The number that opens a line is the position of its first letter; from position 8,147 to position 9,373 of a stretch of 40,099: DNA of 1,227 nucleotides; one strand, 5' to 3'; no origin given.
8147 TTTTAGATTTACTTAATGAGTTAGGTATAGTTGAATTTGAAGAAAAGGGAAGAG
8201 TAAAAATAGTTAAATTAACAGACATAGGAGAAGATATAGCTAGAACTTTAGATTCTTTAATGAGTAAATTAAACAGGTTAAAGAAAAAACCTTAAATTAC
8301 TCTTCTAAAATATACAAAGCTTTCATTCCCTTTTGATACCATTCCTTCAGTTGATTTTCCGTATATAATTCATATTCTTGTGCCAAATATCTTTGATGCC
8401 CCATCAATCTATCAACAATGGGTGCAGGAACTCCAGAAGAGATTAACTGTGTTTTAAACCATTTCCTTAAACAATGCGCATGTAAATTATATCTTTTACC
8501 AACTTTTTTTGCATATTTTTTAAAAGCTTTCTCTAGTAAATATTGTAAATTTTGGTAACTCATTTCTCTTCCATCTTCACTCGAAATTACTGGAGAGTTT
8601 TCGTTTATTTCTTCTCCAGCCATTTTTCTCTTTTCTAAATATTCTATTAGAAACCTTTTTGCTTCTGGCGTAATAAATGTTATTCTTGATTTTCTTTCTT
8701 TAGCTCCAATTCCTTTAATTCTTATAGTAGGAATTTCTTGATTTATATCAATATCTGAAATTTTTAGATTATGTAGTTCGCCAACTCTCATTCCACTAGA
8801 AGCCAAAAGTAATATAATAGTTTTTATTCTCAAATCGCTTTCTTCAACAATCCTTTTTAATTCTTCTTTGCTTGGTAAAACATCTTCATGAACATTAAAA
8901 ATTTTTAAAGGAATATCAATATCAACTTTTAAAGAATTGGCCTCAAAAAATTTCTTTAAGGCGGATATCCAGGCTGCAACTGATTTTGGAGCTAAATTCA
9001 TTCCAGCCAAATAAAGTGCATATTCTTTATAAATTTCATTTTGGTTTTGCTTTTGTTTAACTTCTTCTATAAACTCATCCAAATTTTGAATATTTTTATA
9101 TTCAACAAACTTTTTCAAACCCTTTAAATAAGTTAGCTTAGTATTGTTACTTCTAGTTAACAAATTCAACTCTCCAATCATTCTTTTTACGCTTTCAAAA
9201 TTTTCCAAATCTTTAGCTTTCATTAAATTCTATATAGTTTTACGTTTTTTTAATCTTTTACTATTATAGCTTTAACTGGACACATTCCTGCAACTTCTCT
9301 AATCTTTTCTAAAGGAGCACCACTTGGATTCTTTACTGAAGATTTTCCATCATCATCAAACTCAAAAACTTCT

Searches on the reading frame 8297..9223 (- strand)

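Call 84: search_protein_families(library=pfam, max_evalue=0.001, proteins=[window:8297-9223:-])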
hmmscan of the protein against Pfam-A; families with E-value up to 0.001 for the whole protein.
window:8297-9223:- (308 aa): 3 families
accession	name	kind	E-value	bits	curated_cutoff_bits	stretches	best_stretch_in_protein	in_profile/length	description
PF00589.27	Phage_integrase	-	2.5e-24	86.4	27.1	1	120-278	6-158/172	Phage integrase family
PF16795.10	Phage_integr_3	-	1e-08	35.7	27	1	230-300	91-159/161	Archaeal phage integrase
PF02899.23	Phage_int_SAM_1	-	0.00031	21.4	22.3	0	24-94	14-77/83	Phage integrase, N-terminal SAM-like domain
